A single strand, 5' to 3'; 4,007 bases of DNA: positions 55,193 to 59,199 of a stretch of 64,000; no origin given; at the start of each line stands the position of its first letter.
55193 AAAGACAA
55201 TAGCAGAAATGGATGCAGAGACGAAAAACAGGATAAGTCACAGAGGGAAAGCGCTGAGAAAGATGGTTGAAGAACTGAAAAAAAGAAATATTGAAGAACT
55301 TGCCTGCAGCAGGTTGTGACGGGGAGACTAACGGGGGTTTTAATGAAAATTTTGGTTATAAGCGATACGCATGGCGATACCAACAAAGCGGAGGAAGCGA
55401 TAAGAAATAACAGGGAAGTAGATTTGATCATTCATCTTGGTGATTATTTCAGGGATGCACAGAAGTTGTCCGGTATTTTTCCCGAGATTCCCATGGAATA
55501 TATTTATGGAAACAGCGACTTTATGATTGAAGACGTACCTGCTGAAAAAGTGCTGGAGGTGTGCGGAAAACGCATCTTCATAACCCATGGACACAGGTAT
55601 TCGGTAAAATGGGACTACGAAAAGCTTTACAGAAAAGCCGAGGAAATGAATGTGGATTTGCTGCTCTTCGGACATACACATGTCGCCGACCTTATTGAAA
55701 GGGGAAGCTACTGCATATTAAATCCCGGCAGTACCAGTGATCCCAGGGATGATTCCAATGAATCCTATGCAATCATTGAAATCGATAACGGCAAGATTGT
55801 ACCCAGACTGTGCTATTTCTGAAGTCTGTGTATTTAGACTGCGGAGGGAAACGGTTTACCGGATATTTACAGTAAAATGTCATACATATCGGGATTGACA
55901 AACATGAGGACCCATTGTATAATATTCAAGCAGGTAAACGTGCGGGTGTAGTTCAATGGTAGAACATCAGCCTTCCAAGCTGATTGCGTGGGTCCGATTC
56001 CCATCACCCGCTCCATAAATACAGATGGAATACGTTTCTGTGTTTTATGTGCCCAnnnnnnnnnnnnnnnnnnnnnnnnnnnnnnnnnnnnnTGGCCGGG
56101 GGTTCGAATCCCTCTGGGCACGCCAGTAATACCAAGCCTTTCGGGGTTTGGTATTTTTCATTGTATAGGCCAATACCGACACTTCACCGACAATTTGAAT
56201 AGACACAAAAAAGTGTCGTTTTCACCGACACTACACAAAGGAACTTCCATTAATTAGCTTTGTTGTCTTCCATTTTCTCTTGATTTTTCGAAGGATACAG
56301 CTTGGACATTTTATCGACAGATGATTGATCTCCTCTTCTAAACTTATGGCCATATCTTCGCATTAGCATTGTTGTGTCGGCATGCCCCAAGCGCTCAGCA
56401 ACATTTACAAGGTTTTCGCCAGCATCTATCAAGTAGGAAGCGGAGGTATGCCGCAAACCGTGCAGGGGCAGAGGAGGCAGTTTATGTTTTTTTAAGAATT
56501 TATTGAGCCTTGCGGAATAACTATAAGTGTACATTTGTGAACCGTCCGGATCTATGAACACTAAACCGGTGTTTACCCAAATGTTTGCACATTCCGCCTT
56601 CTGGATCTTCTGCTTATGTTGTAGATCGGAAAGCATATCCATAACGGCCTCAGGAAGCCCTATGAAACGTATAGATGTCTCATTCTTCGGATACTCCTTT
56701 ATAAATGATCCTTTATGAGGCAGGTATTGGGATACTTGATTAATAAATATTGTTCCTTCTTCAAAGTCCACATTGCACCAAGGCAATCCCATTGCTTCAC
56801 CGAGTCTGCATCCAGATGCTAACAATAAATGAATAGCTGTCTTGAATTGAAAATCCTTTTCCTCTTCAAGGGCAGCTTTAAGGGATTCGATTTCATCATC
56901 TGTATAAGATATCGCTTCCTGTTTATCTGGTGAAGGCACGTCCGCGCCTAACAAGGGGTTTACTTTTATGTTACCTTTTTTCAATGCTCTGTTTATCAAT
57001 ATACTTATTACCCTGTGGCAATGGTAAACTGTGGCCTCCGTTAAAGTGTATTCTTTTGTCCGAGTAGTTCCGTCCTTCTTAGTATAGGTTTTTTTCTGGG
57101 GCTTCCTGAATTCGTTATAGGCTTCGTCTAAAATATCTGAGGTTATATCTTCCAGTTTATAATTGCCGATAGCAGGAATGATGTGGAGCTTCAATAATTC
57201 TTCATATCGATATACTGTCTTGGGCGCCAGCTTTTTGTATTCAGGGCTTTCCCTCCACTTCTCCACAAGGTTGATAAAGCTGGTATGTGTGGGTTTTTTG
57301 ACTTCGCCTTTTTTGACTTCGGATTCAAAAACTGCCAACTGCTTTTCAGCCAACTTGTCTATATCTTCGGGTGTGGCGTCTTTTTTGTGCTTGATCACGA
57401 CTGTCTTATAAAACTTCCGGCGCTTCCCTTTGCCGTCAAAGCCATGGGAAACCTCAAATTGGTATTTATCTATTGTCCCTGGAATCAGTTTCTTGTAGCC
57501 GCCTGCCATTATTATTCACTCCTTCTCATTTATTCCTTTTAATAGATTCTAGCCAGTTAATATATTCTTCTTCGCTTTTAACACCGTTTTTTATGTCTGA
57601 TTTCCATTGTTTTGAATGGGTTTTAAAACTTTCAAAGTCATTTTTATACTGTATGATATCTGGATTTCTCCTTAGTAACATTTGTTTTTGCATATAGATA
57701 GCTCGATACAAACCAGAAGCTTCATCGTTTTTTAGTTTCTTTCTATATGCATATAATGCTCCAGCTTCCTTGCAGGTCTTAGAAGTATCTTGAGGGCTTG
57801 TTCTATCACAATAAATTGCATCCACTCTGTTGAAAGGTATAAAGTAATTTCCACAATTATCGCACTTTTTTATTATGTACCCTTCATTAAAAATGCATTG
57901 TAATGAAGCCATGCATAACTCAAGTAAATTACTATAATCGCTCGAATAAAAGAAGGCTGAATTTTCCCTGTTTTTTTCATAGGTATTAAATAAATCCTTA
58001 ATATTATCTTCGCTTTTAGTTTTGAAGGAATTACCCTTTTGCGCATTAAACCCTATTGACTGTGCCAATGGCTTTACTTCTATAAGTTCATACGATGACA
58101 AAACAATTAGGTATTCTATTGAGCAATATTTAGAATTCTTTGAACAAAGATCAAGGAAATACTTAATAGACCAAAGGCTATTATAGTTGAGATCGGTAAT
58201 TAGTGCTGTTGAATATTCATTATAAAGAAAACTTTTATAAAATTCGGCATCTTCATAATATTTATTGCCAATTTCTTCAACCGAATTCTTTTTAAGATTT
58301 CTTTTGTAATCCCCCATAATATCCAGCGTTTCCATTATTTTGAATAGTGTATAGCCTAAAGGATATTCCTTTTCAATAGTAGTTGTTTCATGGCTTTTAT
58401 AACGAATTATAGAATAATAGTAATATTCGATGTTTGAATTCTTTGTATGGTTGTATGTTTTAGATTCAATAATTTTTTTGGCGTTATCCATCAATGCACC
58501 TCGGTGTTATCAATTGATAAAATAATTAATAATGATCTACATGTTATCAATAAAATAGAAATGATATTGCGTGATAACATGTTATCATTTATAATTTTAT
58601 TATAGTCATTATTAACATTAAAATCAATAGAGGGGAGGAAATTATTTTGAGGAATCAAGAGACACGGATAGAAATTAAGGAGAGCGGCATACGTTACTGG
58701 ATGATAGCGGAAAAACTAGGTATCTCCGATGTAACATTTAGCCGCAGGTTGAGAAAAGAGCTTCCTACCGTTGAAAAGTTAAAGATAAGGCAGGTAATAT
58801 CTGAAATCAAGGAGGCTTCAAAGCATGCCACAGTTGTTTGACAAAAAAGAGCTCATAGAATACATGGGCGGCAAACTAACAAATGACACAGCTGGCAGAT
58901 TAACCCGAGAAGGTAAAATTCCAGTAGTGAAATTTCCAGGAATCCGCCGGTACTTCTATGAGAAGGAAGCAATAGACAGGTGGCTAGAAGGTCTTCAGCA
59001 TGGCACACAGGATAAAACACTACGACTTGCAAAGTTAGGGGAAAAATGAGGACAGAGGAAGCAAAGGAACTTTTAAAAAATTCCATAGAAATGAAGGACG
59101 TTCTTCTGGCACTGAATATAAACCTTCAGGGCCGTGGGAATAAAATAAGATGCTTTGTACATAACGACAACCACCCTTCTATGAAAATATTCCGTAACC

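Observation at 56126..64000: Integrase-to-terS island at tRNA-Arg(UCU): a PICI-like phage satellite or an unusually compact prophage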

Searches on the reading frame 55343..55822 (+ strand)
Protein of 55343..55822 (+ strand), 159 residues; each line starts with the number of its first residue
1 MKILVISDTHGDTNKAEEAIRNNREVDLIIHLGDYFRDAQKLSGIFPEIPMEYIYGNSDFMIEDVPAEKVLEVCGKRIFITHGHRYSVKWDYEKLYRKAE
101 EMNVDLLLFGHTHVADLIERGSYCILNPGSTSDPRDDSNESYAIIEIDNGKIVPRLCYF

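Call 30: find_encoding_contigs(protein=window:55343-55822:+, flank=10000, max_places=8)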
Protein window:55343-55822:+ (159 aa): 7 contigs read that carry it; 3 places shown.
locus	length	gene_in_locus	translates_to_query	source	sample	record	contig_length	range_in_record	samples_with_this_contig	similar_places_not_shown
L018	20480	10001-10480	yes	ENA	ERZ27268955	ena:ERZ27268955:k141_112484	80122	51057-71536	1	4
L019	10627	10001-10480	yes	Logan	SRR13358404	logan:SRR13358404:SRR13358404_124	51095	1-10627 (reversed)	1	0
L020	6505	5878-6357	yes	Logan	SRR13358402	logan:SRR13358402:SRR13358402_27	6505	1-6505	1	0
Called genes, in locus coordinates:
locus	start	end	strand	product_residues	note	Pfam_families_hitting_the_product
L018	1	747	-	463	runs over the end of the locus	PF00206:Lyase_1, PF14698:ASL_C2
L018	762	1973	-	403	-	PF00764:Arginosuc_synth, PF20979:Arginosuc_syn_C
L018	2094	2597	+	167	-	PF02075:RuvC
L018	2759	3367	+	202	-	PF01330:RuvA_N, PF00633:HHH (faint), PF14520:HHH_5, PF07499:RuvA_C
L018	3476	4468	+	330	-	PF06068:TIP49 (weak), PF05496:RuvB_N, PF00004:AAA, PF07728:AAA_5 (weak), PF17864:AAA_lid_4, PF05491:WHD_RuvB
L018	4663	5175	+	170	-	PF02677:QueH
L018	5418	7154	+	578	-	PF24837:AMIN-like (faint), PF11741:AMIN, PF01520:Amidase_3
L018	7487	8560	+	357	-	PF10646:Germane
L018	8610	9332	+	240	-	PF01138:RNase_PH, PF03725:RNase_PH_C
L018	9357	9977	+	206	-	PF01725:Ham1p_like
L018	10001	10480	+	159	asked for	PF00149:Metallophos (weak), PF12850:Metallophos_2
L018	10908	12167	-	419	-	PF14659:Phage_int_SAM_3, PF00589:Phage_integrase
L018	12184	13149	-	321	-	PF19553:DUF6076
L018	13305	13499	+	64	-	-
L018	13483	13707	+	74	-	PF12728:HTH_17 (weak)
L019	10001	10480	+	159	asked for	PF00149:Metallophos (weak), PF12850:Metallophos_2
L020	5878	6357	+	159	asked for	PF00149:Metallophos (weak), PF12850:Metallophos_2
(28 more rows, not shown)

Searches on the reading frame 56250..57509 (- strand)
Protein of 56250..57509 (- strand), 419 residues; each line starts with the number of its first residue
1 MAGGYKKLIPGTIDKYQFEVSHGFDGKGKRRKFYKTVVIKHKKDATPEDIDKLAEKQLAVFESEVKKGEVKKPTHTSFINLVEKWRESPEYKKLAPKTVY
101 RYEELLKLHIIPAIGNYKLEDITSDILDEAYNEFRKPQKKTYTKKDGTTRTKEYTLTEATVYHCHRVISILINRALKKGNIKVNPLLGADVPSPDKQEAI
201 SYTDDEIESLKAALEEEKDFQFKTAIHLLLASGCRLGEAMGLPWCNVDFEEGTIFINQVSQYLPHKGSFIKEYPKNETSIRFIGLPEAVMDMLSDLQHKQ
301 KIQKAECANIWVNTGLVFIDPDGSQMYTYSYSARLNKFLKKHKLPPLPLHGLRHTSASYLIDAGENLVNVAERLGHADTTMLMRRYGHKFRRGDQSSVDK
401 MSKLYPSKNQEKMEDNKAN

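Call 4: search_protein_families(library=pfam, proteins=[window:56250-57509:-], max_evalue=0.01)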
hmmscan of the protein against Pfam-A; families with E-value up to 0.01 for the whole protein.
window:56250-57509:- (419 aa): 2 families
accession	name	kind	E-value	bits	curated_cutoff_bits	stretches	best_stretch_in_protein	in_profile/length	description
PF00589.27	Phage_integrase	-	9.1e-22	78.1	27.1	1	203-389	4-168/172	Phage integrase family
PF14659.12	Phage_int_SAM_3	-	1.6e-10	41.5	22.6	1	80-133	4-56/58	Phage integrase, N-terminal SAM-like domain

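Call 5: search_protein_families(library=phrogs, proteins=[window:56250-57509:-], max_evalue=0.01)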
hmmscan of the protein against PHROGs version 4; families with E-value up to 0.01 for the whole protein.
window:56250-57509:- (419 aa): 4 families
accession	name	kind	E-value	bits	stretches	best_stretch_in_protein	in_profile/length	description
phrog_1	-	integration and excision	6.3e-63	215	1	14-413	122-459/611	integrase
phrog_216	-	integration and excision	6.3e-21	75.7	1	202-414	56-248/301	integrase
phrog_7685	-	integration and excision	8.5e-12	46.1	1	311-404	147-238/240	integrase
phrog_35951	-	unknown function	0.0018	19.7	1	339-389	13-62/97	-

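Call 33: find_related_loci(query=window:56250-57509:-, collection=viral_contigs, flank=10000)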
Query window:56250-57509:- (419 aa) in viral_contigs; peptide patterns used: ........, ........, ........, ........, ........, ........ (x = any residue, [..] = any of these).
18 stretches matched a pattern; 1 encode a relative of the query (tblastn E <= 1e-3); 1 distinct loci.
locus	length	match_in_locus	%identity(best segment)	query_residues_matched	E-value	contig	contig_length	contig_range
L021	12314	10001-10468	25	230-415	3e-7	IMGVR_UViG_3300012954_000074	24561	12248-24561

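Call 82: search_protein_families(library=ncbifam, proteins=[window:56250-57509:-], max_evalue=0.001)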
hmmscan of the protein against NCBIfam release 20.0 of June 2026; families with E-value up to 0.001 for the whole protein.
window:56250-57509:- (419 aa): 7 families
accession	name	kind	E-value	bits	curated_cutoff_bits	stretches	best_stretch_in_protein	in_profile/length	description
NF040815.2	recomb_XerA_Arch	equivalog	2.8e-13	50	220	1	89-258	7-150/263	site-specific tyrosine recombinase/integron integrase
TIGR02225.1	recomb_XerD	equivalog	1.1e-11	44.7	329.6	1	173-380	75-266/290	site-specific tyrosine recombinase XerD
TIGR02224.1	recomb_XerC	equivalog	2.9e-11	43.3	335.15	1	288-378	179-267/295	tyrosine recombinase XerC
NF001399.0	PRK00283.1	subfamily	1.2e-08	34.6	279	1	175-380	87-275/300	tyrosine recombinase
NF003462.0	PRK05084.1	equivalog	6.1e-08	31.8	267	1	226-402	201-357/360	tyrosine recombinase XerS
TIGR02249.1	integrase_gron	subfamily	9.6e-08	31.7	265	0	348-396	260-307/315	integron integrase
NF011946.0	PRK15417.1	equivalog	5.1e-05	22.6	435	0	346-404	273-333/337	integron integrase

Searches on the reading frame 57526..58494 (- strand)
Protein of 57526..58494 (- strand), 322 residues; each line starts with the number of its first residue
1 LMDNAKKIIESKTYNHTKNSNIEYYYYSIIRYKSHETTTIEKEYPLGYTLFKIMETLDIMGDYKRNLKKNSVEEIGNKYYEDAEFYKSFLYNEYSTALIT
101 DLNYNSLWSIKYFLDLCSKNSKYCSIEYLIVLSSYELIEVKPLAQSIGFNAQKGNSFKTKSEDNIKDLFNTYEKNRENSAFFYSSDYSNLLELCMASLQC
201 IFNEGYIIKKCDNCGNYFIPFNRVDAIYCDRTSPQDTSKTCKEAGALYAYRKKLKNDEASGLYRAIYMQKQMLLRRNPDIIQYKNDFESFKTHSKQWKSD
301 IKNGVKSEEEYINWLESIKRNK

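Call 4: search_protein_families(library=pfam, proteins=[window:57526-58494:-], max_evalue=0.01)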
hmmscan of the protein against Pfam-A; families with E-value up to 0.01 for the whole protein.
window:57526-58494:- (322 aa): 1 family
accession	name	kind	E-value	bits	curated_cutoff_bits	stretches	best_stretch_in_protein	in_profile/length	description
PF19553.4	DUF6076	-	6e-15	55.8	23.5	1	175-269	18-112/168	Family of unknown function (DUF6076)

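Call 5: search_protein_families(library=phrogs, proteins=[window:57526-58494:-], max_evalue=0.01)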
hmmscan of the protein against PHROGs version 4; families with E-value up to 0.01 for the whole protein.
window:57526-58494:- (322 aa): 0 families

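Call 12: search_protein_families(library=padloc, proteins=[window:57526-58494:-], max_evalue=0.01)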
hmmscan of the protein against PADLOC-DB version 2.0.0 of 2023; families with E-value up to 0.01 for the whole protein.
window:57526-58494:- (322 aa): 0 families

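Call 32: find_related_loci(query=window:57526-58491:-, collection=viral_contigs, flank=10000)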
Query window:57526-58491:- (321 aa) in viral_contigs; peptide patterns used: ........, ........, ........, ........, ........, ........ (x = any residue, [..] = any of these).
4 stretches matched a pattern, but none encodes a relative of the query by tblastn (E <= 1e-3).

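Call 65: list_cluster_members(proteins=[L018:3476-4465:+, L018:762-1970:-, L018:8610-9329:+, window:57526-58491:-])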
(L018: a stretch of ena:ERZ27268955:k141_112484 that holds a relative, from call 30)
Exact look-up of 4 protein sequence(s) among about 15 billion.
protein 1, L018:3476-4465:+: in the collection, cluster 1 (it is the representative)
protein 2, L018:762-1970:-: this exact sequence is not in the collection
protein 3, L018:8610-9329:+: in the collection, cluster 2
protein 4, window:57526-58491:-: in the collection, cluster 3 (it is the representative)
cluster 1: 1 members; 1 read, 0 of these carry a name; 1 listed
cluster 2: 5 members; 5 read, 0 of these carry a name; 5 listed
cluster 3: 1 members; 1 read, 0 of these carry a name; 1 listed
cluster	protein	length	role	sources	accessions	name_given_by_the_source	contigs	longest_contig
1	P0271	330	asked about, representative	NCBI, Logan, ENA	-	-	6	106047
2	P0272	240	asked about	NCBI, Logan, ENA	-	-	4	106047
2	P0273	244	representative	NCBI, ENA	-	-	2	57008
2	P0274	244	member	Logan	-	-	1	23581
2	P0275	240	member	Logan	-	-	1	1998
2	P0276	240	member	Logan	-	-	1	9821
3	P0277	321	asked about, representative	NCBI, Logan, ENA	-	-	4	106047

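Call 67: search_solved_structures(query=window:57526-58491:-, max_evalue=1)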
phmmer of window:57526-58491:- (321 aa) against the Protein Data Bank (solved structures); distinct sequences matched with E-value up to 1: 0.

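Call 82: search_protein_families(library=ncbifam, proteins=[window:57526-58491:-], max_evalue=0.001)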
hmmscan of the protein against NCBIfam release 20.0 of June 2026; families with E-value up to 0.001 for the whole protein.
window:57526-58491:- (321 aa): 0 families

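Call 90: predict_structure(protein=window:57526-58491:-)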
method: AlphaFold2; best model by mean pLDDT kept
length: 321 residues; sequences in the alignment: 1
mean_pLDDT: 37.6   pTM: 0.29
mean pLDDT of the five models: 37.6, 35.8, 32.7, 32.7, 31.5
residues with pLDDT >= 90: 6; 70-90: 40; 50-70: 19; < 50: 256
segments of 3 or more residues with pLDDT < 50: 1-256
pLDDT, mean of each block of 10 residues (from residue 1): 25 24 23 24 25 28 34 38 31 27 29 34 28 24 25 25 31 27 26 26 24 26 24 28 26 44 66 72 88 84 86 78 50
secondary structure, 60 per line:
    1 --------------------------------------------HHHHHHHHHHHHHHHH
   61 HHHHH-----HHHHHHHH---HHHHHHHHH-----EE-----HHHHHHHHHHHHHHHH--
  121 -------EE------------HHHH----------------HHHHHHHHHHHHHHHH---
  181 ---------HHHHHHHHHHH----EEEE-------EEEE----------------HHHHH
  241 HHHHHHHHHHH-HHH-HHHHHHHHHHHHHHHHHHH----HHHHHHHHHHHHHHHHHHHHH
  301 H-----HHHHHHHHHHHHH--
elements in order: H45-65 H71-78 H82-90 H103-118 H142-145 H162-177 H190-200 E205-208 E216-219 H236-251 H257-275 H280-301 H307-319

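Call 103: search_protein_families(library=pfam, proteins=[window:57526-58491:-], max_evalue=1)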
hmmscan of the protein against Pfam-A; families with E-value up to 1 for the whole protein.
window:57526-58491:- (321 aa): 2 families
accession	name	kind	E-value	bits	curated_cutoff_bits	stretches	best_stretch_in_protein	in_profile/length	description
PF19553.4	DUF6076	-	6.1e-15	55.8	23.5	1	174-268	18-112/168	Family of unknown function (DUF6076)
PF18716.7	VATC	-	0.22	11.8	26.6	1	207-228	3-27/43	Vms1-associating treble clef domain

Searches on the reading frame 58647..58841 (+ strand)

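Call 4: search_protein_families(library=pfam, proteins=[window:58647-58841:+], max_evalue=0.01)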
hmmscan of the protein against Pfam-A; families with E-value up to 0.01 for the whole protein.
window:58647-58841:+ (64 aa): 1 family
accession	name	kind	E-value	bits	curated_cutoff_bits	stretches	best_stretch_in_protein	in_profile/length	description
PF04967.18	HTH_10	-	0.0027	17.9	23.1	1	20-37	29-46/53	HTH DNA binding domain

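Call 5: search_protein_families(library=phrogs, proteins=[window:58647-58841:+], max_evalue=0.01)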
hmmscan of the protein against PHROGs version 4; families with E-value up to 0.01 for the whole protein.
window:58647-58841:+ (64 aa): 2 families
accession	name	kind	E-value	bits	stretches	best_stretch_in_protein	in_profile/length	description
phrog_17740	-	unknown function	5.5e-10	39.9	1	1-60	3-62/62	-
phrog_4583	-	transcription regulation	0.0022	19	1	7-40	16-49/81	transcriptional repressor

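Call 82: search_protein_families(library=ncbifam, proteins=[window:58647-58841:+], max_evalue=0.001)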
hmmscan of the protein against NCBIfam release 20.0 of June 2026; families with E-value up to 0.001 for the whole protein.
window:58647-58841:+ (64 aa): 0 families

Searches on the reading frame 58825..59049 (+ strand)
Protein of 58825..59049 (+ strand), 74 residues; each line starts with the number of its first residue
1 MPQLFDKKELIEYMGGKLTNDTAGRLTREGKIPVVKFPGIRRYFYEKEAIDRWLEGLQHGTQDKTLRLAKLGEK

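Call 4: search_protein_families(library=pfam, proteins=[window:58825-59049:+], max_evalue=0.01)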
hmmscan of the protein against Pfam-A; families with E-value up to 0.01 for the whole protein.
window:58825-59049:+ (74 aa): 1 family
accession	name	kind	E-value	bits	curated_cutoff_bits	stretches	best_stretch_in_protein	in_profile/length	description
PF12728.13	HTH_17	-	2.4e-06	28.2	27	1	21-56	16-49/51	Helix-turn-helix domain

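Call 5: search_protein_families(library=phrogs, proteins=[window:58825-59049:+], max_evalue=0.01)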
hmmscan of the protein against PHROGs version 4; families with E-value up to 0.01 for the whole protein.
window:58825-59049:+ (74 aa): 3 families
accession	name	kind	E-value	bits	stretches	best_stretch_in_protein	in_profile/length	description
phrog_66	-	integration and excision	2.5e-05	25.1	1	1-61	90-147/412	excisionase and transcriptional regulator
phrog_25262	-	unknown function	0.0013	19.7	1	11-58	41-85/106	-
phrog_668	-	DNA, RNA and nucleotide metabolism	0.002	18.9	1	2-56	61-112/181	HTH DNA binding protein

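Call 82: search_protein_families(library=ncbifam, proteins=[window:58825-59049:+], max_evalue=0.001)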
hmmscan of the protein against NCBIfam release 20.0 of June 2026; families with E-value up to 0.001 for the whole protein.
window:58825-59049:+ (74 aa): 2 families
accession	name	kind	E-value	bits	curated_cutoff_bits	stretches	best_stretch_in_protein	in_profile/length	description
TIGR01764.1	excise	domain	0.00011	22.5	28.8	1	18-55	13-48/49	excisionase family DNA-binding protein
NF047737.1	antiphage_MADS1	equivalog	0.00015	21.9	80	1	3-54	2-49/49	methylation-associated defense system helix-turn-helix domain-containing protein MAD1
